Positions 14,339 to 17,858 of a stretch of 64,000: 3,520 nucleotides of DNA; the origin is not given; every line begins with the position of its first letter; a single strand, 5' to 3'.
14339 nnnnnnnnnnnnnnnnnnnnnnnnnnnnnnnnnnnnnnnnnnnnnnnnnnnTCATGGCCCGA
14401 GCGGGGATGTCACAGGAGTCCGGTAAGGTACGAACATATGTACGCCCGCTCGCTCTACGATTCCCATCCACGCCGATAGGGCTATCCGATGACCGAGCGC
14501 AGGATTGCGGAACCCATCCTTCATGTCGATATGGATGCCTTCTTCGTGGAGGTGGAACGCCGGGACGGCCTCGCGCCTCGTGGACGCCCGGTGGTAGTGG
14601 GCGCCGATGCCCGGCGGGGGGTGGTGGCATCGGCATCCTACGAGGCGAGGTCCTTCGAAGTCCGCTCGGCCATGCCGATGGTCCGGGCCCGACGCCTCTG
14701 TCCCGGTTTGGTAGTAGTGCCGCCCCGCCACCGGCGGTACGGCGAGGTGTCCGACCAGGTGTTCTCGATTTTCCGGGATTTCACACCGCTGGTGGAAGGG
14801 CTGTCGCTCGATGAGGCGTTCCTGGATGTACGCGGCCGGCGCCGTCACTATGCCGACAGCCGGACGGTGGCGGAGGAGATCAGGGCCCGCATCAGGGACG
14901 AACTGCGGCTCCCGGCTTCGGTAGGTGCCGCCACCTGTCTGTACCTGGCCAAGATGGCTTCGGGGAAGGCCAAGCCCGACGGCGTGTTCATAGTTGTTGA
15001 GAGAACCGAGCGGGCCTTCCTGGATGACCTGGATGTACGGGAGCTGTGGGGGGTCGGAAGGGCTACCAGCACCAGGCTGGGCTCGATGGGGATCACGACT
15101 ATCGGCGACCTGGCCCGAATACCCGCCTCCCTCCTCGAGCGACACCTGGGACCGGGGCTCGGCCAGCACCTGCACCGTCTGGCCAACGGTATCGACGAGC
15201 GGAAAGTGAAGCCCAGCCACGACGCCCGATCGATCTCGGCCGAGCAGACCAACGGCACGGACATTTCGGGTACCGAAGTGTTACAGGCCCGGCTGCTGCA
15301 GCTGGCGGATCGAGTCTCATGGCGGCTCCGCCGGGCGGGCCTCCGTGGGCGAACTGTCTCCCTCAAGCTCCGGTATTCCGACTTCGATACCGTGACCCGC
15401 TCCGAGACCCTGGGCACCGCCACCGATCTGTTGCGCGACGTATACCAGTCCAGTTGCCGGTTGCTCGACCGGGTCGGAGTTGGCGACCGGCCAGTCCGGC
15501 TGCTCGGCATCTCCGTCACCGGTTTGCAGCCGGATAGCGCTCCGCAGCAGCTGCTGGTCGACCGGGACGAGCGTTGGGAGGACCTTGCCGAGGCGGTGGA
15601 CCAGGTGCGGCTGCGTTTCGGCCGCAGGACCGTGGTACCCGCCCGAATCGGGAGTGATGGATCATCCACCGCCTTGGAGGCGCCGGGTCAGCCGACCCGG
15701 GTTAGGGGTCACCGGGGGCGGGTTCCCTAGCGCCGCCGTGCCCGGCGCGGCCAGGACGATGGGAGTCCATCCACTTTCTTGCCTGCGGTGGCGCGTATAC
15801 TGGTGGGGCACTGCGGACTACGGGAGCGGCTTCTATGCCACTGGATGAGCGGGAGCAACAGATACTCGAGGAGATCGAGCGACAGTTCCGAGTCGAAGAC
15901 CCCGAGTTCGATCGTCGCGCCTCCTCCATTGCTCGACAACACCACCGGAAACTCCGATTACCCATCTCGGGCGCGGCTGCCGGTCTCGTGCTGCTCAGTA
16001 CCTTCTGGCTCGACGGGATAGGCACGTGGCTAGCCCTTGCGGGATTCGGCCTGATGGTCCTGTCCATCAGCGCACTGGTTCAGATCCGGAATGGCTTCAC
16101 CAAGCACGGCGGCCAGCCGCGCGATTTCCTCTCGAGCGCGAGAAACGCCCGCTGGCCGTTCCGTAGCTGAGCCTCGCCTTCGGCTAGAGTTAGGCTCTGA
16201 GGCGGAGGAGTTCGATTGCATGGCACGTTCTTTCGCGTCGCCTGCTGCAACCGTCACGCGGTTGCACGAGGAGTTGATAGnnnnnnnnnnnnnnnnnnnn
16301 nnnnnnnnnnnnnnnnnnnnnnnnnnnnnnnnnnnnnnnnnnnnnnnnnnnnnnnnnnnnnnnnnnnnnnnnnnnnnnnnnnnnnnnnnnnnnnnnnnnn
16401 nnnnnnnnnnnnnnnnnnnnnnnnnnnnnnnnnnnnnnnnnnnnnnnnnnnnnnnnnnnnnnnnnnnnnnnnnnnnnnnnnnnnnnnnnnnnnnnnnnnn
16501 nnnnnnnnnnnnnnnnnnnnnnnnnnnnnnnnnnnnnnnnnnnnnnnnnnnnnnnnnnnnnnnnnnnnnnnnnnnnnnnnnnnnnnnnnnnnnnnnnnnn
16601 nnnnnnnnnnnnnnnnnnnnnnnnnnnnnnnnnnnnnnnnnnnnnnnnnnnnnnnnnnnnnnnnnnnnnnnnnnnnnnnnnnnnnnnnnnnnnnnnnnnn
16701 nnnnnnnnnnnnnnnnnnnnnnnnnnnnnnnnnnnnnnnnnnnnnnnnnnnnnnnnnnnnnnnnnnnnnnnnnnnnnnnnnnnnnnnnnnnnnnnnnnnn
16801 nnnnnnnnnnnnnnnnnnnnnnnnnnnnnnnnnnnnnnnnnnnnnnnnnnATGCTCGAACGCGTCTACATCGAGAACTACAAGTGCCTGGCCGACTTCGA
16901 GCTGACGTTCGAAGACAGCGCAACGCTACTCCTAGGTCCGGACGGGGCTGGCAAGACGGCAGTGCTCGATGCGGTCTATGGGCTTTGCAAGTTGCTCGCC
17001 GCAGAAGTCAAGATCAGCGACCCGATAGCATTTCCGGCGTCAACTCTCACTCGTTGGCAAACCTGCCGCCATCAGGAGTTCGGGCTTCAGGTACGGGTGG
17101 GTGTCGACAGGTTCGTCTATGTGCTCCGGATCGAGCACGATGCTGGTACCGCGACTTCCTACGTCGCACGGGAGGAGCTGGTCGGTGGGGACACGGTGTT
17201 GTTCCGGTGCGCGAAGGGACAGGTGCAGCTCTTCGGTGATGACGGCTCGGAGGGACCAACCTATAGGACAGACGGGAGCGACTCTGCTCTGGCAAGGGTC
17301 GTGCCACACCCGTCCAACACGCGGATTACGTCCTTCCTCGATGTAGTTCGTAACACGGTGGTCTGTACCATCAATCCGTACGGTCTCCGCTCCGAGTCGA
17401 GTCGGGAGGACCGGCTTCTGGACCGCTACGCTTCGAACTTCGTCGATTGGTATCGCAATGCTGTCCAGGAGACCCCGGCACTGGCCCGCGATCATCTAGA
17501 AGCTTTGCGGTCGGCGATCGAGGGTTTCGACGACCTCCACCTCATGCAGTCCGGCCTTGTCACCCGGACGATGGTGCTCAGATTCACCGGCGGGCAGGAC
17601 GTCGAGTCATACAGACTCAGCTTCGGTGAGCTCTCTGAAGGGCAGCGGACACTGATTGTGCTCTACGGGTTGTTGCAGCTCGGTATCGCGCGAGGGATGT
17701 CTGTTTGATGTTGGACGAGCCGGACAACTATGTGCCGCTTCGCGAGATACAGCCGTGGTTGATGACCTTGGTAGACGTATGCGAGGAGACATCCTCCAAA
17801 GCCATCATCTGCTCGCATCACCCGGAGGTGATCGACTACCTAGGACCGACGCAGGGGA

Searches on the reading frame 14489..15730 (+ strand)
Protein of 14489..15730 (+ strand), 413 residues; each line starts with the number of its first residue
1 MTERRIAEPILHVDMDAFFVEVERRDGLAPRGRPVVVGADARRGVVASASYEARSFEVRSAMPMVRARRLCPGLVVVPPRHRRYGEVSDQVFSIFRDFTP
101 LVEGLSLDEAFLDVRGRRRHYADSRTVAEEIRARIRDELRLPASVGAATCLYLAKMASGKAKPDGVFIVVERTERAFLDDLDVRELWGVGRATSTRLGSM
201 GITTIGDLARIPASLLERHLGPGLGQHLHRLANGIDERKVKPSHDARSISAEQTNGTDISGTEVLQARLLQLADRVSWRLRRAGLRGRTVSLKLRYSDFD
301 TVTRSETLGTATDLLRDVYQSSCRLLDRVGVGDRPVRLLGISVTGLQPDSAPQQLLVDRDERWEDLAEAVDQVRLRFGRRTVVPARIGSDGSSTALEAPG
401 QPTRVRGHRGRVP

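Call 34: search_protein_families(library=pfam, proteins=[window:14489-15730:+], max_evalue=0.0001)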
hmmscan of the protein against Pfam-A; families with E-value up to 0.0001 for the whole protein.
window:14489-15730:+ (413 aa): 4 families
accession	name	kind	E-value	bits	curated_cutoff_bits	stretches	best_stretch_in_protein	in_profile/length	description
PF00817.25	IMS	-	3.1e-45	154.1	23.2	1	13-158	1-147/148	impB/mucB/samB family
PF11799.13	IMS_C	-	2.4e-30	105.6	20.7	1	247-354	2-107/109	impB/mucB/samB family C-terminal domain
PF21999.2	IMS_HHH_1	-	4.5e-12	46.7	27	1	185-236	2-53/53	DNA polymerase-iota, thumb domain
PF11798.14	IMS_HHH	-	4.3e-06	27.1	24.4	1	174-202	4-32/32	IMS family HHH motif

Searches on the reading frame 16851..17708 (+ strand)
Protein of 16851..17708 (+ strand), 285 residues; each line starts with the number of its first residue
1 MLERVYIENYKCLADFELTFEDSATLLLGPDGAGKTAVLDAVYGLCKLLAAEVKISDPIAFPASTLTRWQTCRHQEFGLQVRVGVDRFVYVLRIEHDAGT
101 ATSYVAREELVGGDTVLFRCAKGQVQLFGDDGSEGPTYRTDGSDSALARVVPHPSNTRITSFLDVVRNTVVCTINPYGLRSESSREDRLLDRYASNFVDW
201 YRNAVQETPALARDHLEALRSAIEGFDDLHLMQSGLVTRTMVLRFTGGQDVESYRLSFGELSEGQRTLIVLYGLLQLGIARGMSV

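Call 34: search_protein_families(library=pfam, proteins=[window:16851-17708:+], max_evalue=0.0001)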
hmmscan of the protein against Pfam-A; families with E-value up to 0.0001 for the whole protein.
window:16851-17708:+ (285 aa): 4 families
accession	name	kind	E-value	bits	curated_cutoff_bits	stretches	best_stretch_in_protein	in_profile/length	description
PF13175.12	AAA_15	-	7.5e-09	36.1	32.1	1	1-46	1-47/374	AAA ATPase domain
PF13476.12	AAA_23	-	9.5e-07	30.1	27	1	4-42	1-39/201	AAA domain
PF02463.25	SMC_N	-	2.1e-06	27.8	40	1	1-46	1-49/220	RecF/RecN/SMC N terminal domain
PF13555.12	AAA_29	-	7.3e-05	22.9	27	0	3-43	2-43/61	P-loop containing region of AAA domain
